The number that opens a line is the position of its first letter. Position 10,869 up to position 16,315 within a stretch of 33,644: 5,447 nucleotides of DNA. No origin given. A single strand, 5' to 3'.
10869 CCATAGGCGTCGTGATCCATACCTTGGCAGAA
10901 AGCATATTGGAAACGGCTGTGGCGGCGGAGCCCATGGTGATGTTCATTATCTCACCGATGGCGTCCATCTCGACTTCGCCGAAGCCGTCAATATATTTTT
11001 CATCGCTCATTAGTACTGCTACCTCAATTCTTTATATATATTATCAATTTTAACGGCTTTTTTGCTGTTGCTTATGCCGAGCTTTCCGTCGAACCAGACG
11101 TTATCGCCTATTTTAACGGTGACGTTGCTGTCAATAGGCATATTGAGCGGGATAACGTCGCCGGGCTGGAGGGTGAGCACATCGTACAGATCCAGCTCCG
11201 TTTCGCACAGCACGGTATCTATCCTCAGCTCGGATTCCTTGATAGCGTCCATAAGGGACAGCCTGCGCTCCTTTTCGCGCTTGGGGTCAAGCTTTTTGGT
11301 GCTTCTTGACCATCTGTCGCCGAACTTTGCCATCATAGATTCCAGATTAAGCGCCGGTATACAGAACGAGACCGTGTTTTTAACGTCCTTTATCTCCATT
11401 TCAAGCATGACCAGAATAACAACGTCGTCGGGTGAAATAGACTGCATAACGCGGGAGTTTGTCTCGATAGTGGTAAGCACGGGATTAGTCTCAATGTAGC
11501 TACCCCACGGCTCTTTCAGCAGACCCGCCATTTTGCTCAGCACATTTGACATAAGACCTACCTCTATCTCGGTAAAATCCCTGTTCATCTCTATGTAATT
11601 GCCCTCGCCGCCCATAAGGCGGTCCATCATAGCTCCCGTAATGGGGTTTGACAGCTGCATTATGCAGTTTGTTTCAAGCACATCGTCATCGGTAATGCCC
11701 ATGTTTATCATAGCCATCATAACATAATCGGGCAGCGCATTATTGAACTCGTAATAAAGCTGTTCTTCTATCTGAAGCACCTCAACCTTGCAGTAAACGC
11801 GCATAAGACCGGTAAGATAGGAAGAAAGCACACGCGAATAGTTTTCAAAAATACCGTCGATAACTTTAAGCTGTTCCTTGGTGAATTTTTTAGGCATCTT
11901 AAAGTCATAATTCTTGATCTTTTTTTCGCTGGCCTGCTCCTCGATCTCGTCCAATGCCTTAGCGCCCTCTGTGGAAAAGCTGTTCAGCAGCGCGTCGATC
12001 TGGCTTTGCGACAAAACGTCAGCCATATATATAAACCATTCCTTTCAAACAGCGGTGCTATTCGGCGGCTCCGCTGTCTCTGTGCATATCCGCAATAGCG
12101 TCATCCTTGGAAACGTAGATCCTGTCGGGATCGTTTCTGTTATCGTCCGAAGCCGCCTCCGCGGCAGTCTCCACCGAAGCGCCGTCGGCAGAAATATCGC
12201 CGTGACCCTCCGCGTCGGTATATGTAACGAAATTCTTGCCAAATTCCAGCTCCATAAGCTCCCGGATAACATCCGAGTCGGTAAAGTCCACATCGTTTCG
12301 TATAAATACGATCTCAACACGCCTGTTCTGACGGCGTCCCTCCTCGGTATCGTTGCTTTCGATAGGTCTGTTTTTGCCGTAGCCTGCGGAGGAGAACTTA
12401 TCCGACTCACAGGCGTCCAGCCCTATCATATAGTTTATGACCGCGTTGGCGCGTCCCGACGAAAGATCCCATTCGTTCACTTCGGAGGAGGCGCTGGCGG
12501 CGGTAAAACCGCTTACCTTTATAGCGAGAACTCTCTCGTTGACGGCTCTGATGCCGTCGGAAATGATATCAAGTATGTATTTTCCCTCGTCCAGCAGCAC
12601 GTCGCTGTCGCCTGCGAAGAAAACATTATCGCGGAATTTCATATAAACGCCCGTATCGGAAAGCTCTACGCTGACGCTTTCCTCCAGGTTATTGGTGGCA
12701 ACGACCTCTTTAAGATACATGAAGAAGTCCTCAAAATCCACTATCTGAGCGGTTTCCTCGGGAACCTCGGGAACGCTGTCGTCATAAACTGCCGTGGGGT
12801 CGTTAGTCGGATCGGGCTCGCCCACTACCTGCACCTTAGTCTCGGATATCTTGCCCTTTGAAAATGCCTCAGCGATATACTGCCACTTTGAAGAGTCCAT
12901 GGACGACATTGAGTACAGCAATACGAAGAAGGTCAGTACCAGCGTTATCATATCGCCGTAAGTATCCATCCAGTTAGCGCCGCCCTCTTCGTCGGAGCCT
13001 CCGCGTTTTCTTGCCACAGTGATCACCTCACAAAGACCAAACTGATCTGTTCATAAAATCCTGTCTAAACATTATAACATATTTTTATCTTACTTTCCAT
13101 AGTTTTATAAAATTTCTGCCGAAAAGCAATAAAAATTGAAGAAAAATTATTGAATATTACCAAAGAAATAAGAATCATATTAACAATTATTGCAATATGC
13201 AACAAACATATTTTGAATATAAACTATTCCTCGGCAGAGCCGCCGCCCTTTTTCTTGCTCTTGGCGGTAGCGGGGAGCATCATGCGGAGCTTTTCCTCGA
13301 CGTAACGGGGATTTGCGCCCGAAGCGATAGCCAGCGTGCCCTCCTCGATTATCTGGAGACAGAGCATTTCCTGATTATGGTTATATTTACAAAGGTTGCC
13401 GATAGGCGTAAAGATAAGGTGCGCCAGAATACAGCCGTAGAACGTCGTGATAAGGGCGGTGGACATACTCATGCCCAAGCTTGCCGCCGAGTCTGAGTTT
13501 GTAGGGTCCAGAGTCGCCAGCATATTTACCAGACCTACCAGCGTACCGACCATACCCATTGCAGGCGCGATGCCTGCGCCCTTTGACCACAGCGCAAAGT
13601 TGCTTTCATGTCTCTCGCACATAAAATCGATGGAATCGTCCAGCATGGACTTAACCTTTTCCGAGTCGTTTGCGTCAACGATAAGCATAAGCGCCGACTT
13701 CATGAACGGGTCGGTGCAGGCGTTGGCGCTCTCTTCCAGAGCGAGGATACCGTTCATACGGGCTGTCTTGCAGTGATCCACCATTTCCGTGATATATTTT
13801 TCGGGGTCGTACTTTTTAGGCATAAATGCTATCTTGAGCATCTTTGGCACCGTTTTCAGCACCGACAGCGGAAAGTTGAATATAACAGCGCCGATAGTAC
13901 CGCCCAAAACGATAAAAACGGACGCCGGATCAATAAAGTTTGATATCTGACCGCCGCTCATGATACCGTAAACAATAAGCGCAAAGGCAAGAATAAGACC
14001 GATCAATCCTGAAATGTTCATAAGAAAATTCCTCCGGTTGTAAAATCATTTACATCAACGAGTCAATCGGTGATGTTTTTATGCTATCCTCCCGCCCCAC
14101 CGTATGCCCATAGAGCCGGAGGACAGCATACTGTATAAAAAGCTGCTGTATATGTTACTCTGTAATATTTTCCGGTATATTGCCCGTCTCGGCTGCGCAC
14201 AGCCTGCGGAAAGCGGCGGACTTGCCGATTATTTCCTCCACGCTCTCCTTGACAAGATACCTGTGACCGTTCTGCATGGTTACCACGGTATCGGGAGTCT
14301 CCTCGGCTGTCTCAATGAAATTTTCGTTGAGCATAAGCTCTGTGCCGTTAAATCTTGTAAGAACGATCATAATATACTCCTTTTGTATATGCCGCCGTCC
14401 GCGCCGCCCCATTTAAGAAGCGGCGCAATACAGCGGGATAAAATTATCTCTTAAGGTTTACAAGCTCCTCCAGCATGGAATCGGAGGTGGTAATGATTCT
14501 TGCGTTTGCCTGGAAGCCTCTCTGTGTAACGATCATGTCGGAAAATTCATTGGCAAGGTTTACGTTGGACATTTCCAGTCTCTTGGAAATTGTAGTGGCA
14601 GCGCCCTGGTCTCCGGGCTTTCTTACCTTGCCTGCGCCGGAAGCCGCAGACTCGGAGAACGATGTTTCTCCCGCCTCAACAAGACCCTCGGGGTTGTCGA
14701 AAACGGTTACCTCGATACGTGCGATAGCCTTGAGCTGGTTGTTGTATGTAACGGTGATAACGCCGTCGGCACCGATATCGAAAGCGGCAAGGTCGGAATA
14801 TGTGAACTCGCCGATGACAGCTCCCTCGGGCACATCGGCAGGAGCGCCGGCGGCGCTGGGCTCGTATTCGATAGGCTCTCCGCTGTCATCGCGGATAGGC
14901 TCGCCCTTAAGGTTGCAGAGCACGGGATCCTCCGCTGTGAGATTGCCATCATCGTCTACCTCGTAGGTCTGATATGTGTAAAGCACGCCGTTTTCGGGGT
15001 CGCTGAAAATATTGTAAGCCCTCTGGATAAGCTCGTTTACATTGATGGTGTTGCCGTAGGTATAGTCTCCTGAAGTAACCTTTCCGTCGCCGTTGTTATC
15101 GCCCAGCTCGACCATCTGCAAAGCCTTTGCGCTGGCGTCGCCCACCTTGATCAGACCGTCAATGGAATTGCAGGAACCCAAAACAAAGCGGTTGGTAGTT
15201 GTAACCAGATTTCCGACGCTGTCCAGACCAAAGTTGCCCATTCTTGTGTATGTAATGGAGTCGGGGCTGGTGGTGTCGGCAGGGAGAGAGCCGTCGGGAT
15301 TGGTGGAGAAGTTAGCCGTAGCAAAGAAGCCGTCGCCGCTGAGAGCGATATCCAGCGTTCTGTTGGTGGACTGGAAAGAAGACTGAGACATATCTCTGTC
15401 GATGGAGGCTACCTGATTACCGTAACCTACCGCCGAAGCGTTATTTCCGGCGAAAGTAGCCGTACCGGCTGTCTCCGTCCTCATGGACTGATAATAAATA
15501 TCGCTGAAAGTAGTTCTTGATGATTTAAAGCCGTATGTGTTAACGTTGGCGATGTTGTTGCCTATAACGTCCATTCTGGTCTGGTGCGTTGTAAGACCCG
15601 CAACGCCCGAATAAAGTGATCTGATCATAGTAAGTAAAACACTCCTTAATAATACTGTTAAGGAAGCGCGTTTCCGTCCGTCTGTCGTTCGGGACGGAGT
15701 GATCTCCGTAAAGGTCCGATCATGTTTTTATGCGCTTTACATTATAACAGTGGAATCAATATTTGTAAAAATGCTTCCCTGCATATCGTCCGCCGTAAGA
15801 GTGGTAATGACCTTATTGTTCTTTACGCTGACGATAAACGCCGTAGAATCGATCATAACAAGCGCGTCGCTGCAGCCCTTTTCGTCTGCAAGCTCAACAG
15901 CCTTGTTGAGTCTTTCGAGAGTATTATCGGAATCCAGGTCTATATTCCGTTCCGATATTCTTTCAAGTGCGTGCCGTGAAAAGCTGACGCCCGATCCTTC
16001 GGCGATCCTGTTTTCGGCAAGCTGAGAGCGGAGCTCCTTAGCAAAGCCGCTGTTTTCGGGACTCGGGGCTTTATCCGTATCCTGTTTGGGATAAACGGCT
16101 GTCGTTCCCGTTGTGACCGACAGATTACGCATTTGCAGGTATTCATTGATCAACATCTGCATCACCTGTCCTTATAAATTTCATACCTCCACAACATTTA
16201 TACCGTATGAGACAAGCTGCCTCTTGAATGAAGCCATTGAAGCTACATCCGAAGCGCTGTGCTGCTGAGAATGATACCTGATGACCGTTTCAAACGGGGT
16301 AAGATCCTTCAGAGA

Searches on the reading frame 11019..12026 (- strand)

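Call 7: search_protein_families(library=pfam, proteins=[window:11019-12026:-], max_evalue=0.001)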
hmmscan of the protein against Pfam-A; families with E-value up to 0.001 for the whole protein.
window:11019-12026:- (335 aa): 2 families
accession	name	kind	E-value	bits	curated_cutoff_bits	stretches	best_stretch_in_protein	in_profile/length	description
PF02154.20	FliM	-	7e-38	130.9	27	1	40-234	1-191/192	Flagellar motor switch protein FliM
PF01052.25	FliMN_C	-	3.5e-19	69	23.8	1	261-330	2-71/73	Type III flagellar switch regulator (C-ring) FliN C-term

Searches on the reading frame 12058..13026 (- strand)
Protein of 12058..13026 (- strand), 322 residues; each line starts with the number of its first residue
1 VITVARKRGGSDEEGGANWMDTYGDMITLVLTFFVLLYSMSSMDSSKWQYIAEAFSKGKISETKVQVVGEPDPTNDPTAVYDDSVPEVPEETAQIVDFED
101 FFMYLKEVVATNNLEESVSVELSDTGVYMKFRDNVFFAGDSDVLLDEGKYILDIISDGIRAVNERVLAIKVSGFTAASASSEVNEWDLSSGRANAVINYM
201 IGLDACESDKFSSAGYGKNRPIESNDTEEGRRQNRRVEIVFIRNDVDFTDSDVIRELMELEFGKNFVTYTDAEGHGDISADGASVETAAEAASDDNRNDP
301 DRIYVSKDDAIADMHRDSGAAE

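Call 7: search_protein_families(library=pfam, proteins=[window:12058-13026:-], max_evalue=0.001)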
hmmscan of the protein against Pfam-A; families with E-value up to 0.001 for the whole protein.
window:12058-13026:- (322 aa): 2 families
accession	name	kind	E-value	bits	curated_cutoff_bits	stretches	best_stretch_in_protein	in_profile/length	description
PF13677.11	MotB_plug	-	6.8e-18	64.4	24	1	9-57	5-56/58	Membrane MotB of proton-channel complex MotA/MotB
PF00691.25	OmpA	-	4.7e-14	53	27.2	1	136-235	1-98/98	OmpA family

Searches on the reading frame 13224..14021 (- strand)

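Call 7: search_protein_families(library=pfam, proteins=[window:13224-14021:-], max_evalue=0.001)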
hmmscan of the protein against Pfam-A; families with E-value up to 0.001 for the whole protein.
window:13224-14021:- (265 aa): 2 families
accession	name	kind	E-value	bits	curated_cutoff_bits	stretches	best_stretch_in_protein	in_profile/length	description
PF01618.21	MotA_ExbB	-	2.5e-26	92.3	22.9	1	100-220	3-123/127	MotA/TolQ/ExbB proton channel family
PF20560.3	MotA_N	-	6.7e-11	42.7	27.3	1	6-78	1-75/91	Motility protein A N-terminal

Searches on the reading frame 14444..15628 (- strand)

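Call 7: search_protein_families(library=pfam, proteins=[window:14444-15628:-], max_evalue=0.001)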
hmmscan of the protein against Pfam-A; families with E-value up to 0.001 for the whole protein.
window:14444-15628:- (394 aa): 3 families
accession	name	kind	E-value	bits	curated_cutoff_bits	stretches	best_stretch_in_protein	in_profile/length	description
PF06429.18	Flg_bbr_C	-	1.4e-16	60.2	23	1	349-392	3-46/46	Flagellar basal body rod FlgEFG protein C-terminal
PF00460.25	Flg_bb_rod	-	8.8e-10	38.8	20.7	1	5-35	1-31/31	Flagella basal body rod protein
PF22692.1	LlgE_F_G_D1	-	1.4e-05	25.6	27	1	96-159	2-44/64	Flagellar hook protein FlgE/F/G D1 domain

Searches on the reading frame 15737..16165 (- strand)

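Call 7: search_protein_families(library=pfam, proteins=[window:15737-16165:-], max_evalue=0.001)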
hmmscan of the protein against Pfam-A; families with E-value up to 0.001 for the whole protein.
window:15737-16165:- (142 aa): 1 family
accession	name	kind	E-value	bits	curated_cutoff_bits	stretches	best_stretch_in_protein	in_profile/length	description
PF12611.13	Flagellar_put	-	2e-07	31.1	21.1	1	119-141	2-24/24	Putative flagellar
